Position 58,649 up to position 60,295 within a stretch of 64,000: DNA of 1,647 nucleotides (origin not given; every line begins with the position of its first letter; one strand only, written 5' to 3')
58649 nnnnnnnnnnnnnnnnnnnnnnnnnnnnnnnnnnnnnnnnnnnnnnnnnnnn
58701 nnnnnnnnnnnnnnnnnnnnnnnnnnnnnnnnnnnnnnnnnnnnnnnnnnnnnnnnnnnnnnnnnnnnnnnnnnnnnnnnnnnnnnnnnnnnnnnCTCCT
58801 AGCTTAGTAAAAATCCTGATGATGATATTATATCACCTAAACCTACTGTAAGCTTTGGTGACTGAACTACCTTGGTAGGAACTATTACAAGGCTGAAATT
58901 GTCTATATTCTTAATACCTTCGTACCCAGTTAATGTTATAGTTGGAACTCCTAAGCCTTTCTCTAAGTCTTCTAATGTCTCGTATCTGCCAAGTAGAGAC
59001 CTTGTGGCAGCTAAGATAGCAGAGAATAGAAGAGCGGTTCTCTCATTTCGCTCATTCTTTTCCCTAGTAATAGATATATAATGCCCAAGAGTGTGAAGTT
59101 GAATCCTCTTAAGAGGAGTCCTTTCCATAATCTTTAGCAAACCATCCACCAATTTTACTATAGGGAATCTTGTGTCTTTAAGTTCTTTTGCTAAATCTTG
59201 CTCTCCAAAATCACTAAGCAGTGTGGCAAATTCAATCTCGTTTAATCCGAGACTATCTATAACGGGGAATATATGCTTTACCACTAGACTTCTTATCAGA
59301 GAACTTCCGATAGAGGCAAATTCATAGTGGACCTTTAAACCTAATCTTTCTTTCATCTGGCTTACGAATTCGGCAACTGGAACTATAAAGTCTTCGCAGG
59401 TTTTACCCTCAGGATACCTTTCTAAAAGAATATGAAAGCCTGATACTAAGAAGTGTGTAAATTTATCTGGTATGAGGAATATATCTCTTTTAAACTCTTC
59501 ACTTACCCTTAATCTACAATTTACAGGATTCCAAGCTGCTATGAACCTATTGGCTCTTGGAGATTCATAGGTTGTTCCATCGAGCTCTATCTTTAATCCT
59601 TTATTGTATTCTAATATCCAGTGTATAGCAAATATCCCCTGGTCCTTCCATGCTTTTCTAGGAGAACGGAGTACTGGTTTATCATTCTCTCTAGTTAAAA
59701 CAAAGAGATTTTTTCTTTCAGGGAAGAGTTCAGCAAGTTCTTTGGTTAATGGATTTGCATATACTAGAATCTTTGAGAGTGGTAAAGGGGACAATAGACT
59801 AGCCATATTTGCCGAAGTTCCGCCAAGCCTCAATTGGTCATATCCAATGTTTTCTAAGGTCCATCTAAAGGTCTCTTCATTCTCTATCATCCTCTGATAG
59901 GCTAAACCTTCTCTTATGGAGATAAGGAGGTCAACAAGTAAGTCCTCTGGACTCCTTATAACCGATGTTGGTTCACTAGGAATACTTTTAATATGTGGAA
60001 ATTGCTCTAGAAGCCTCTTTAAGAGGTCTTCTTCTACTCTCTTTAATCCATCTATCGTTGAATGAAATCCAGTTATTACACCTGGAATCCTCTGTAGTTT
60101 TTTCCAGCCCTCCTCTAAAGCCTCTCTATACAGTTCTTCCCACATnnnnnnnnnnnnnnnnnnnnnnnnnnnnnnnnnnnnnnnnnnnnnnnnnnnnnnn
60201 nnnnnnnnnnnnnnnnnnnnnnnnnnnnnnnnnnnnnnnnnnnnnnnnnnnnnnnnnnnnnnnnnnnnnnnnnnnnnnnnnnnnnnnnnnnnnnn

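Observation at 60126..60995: Archaeal class IA (DeoC/FbaB) aldolase paired with the ADP-dependent kinase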

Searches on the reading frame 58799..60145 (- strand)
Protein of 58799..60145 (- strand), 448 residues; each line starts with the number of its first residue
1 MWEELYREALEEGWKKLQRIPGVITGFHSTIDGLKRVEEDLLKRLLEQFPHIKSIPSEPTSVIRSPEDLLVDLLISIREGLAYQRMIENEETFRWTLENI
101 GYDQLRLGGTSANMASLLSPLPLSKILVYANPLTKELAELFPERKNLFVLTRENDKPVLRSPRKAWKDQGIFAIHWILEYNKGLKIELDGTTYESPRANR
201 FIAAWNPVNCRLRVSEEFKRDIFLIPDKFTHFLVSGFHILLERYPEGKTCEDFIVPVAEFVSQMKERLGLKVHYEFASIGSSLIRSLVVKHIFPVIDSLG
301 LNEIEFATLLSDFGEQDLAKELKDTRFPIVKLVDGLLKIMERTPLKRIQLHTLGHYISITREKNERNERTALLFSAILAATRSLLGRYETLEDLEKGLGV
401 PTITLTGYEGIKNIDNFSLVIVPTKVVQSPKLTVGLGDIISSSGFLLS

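Call 3: search_protein_families(library=pfam, proteins=[window:58799-60145:-])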
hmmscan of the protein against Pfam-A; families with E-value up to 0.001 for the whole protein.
window:58799-60145:- (448 aa): 1 family
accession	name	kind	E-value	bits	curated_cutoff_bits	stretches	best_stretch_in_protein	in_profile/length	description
PF04587.20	ADP_PFK_GK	-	2.1e-77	261.1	27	1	22-446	2-429/430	ADP-specific Phosphofructokinase/Glucokinase conserved region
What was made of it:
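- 58799..60145 (-): ADP-dependent sugar kinase family protein, 448 aa. Catalytic residues are intact and the sugar pocket is remodelled. Proposed to make the aldolase substrate. PF04587 261 bits (call 3).
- Checked: The downstream ORF 58799..60145 is an ADP_PFK_GK-family kinase (261 bits, call 3).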

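Call 4: search_protein_families(library=ncbifam, proteins=[window:58799-60145:-], max_evalue=0.01)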
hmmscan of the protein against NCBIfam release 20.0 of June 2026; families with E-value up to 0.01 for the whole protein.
window:58799-60145:- (448 aa): 3 families
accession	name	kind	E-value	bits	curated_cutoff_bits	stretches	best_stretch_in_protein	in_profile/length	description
TIGR02045.1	P_fruct_ADP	equivalog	3.6e-83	279.7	408.1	1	23-446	2-437/446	ADP-specific phosphofructokinase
NF010641.0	PRK14038.1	equivalog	1.1e-70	238.6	554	1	1-446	2-447/454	ADP-specific glucokinase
NF010642.0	PRK14039.1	equivalog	2.4e-45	155.3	387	1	24-446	4-444/453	ADP-dependent glucokinase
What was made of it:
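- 58799..60145 (-): Below the ADP-PFK (280/408) and ADP-GK (239/554) cutoffs (call 4).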

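Call 6: search_solved_structures(query=window:58799-60145:-, max_evalue=0.01)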
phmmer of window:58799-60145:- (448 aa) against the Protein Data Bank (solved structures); distinct sequences matched with E-value up to 0.01: 14.
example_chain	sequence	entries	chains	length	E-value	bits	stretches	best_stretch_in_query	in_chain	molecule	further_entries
6c8z_A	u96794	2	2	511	1.2e-74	255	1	2-446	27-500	ADP-dependent phosphofructokinase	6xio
5k27_A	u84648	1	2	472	7.2e-63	216.3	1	22-446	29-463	ancMT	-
5kkg_A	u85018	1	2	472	1.5e-62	215.2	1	22-446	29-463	ancMT E72A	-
1gc5_A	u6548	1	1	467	2e-62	214.8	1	1-446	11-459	ADP-DEPENDENT GLUCOKINASE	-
4b8r_A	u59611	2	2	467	4.1e-62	213.8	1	1-446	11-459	ADP-DEPENDENT GLUCOKINASE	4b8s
5od2_A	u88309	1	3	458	1.5e-59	205.4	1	23-446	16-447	Bifunctional ADP-specific glucokinase/phosphofructokinase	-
5o0i_A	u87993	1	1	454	5.6e-59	203.4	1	2-446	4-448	ADP-dependent glucokinase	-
5o0j_A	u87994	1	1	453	5.7e-59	203.4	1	2-446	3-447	ADP-dependent glucokinase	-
1l2l_A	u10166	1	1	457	5.7e-59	203.4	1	2-446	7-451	ADP-dependent Glucokinase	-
1ua4_A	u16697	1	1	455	6.3e-57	196.7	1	2-446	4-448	ADP-dependent glucokinase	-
5o5x_A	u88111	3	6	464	1.7e-54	188.7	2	1-361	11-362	ADP-dependent glucokinase,ADP-dependent glucokinase,ADP-dependent glucokinase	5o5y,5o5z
1u2x_A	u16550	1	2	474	7.3e-48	166.8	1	22-446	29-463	ADP-specific phosphofructokinase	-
3drw_A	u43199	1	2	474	8.9e-47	163.2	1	22-446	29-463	ADP-specific phosphofructokinase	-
5ccf_A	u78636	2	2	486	6.3e-11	45.1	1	173-446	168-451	ADP-dependent glucokinase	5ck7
